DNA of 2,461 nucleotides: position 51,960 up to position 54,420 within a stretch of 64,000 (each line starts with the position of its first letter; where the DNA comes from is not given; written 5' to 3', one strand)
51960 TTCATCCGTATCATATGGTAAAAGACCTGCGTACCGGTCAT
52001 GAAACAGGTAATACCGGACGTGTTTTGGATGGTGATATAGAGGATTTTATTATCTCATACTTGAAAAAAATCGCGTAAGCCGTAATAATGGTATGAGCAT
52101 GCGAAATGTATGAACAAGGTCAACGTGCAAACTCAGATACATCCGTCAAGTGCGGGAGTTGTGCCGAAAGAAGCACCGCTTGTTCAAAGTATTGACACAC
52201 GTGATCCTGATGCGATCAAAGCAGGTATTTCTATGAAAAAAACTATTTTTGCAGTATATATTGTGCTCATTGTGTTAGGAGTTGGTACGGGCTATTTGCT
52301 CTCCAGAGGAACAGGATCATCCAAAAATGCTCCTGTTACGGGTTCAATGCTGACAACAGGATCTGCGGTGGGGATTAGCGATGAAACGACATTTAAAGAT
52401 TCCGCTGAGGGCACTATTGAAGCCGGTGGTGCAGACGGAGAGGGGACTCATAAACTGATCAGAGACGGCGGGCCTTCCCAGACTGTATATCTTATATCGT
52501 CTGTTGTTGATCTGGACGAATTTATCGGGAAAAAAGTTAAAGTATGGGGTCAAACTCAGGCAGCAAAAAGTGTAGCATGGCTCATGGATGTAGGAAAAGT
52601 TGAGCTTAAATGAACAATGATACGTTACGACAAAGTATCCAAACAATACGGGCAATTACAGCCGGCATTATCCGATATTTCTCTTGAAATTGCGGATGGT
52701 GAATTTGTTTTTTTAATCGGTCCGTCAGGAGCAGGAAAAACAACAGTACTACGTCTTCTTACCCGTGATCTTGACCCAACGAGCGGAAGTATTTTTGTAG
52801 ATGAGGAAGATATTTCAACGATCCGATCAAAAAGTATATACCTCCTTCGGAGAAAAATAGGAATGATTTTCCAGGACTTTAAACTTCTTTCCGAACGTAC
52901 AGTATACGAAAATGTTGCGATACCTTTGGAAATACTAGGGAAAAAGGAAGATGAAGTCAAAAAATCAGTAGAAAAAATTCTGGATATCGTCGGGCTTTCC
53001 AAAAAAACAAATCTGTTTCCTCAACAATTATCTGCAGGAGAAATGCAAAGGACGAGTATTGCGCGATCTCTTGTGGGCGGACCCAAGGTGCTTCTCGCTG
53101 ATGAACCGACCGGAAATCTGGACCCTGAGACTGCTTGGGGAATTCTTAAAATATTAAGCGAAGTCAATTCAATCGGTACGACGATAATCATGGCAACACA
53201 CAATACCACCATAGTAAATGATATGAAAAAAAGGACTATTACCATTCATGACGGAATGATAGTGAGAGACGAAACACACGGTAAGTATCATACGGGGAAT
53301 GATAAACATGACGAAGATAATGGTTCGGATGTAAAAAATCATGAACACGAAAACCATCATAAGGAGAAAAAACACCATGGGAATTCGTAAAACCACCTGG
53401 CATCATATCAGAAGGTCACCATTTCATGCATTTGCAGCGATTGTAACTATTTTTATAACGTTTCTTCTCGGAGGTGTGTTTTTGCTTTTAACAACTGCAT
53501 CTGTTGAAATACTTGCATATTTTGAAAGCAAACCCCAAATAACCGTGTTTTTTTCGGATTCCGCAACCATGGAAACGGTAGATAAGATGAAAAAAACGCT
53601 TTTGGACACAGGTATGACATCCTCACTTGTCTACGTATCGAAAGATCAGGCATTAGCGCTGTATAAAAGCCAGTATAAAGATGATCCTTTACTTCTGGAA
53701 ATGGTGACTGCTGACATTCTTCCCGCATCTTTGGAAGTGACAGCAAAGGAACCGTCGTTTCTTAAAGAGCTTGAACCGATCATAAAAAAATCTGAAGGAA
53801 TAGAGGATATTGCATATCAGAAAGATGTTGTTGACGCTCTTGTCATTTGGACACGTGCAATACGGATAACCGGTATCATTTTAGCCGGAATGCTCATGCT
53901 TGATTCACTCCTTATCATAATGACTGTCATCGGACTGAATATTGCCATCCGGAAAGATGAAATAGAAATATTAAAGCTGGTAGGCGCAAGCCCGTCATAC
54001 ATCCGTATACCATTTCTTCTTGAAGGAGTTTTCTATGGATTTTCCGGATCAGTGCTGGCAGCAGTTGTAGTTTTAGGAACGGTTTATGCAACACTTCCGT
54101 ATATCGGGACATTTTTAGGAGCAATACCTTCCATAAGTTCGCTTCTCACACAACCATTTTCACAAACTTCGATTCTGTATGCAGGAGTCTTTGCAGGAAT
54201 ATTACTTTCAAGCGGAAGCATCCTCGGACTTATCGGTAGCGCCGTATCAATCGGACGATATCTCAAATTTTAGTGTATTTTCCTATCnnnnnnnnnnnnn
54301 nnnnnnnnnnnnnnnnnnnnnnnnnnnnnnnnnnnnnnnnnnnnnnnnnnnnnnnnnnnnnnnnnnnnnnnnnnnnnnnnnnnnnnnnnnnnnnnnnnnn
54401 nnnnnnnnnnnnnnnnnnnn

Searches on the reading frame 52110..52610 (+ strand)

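Call 3: search_protein_families(library=pfam, proteins=[window:52110-52610:+], max_evalue=1)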
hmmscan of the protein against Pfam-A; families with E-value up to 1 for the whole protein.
window:52110-52610:+ (167 aa): 2 families
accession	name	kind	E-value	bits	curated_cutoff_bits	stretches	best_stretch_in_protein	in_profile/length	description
PF07664.17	FeoB_C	-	0.12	12.6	26.6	1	46-67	1-22/54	Ferrous iron transport protein B C terminus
PF11832.13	DUF3352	-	0.29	10.1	26.8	0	8-34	31-56/536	Protein of unknown function (DUF3352)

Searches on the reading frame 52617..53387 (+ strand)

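Call 3: search_protein_families(library=pfam, proteins=[window:52617-53387:+], max_evalue=1)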
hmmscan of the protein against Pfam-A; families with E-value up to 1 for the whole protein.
window:52617-53387:+ (257 aa): 26 families (the best 25 are shown)
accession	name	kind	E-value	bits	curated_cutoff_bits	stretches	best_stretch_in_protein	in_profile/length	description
PF00005.33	ABC_tran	-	4.5e-35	121.7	25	1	18-165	1-136/137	ABC transporter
PF13304.12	AAA_21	-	3.5e-08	34.3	27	2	30-49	1-20/304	AAA domain, putative AbiEii toxin, Type IV TA system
PF13401.12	AAA_22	-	1.8e-06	28.7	27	1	29-192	6-120/130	AAA domain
PF13191.12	AAA_16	-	3.1e-05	25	32.6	1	14-60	12-55/167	AAA ATPase domain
PF06414.18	Zeta_toxin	-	0.0005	20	22.3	1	30-66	18-54/199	Zeta toxin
PF20720.3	nSTAND3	-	0.0043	17.2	27.2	1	26-53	15-42/155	Novel STAND NTPase 3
PF03215.21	Rad17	-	0.0045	17.4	23.8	1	13-53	30-70/186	Rad17 P-loop domain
PF25199.1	nSTAND_NTPase5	-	0.0046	17.2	34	1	28-66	41-81/145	Novel STAND NTPase 5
PF03193.22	RsgA_GTPase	-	0.0058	16.9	30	1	20-57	99-135/174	RsgA GTPase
PF13238.12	AAA_18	-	0.0066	17.3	29.4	1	31-52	1-22/128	AAA domain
PF13671.12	AAA_33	-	0.016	16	27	1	31-58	2-25/143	AAA domain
PF13521.12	AAA_28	-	0.018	15.7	27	1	31-51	2-22/164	AAA domain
PF24389.1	ORC-CDC6-like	-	0.019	14.1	27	1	29-50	33-54/571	ORC-CDC6-like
PF13245.12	AAA_19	-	0.021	15.5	25.1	1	27-51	10-34/134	AAA domain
PF02367.23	TsaE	-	0.022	15.2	26.6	1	21-53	14-46/128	Threonylcarbamoyl adenosine biosynthesis protein TsaE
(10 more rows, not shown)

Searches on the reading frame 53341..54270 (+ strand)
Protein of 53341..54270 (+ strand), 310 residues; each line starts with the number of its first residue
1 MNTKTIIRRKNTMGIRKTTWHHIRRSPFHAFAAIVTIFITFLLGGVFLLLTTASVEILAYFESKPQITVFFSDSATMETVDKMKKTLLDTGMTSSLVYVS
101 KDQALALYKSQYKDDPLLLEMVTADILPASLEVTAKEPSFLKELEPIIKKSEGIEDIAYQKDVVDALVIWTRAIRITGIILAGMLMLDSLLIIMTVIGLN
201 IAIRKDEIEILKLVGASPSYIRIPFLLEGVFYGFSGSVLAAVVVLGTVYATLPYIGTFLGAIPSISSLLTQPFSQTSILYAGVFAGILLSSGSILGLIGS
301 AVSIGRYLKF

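Call 3: search_protein_families(library=pfam, proteins=[window:53341-54270:+], max_evalue=1)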
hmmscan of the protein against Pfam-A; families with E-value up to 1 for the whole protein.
window:53341-54270:+ (310 aa): 3 families
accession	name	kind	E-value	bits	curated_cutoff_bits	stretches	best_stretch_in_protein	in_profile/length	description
PF18075.7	FtsX_ECD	-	9e-16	58.7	23.5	1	66-157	2-96/96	FtsX extracellular domain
PF02687.27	FtsX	-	1.2e-09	38.6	25.5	1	180-297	2-110/120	FtsX-like permease C-terminal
PF14967.11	FAM70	-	0.67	9.8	27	1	278-301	51-74/323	FAM70 protein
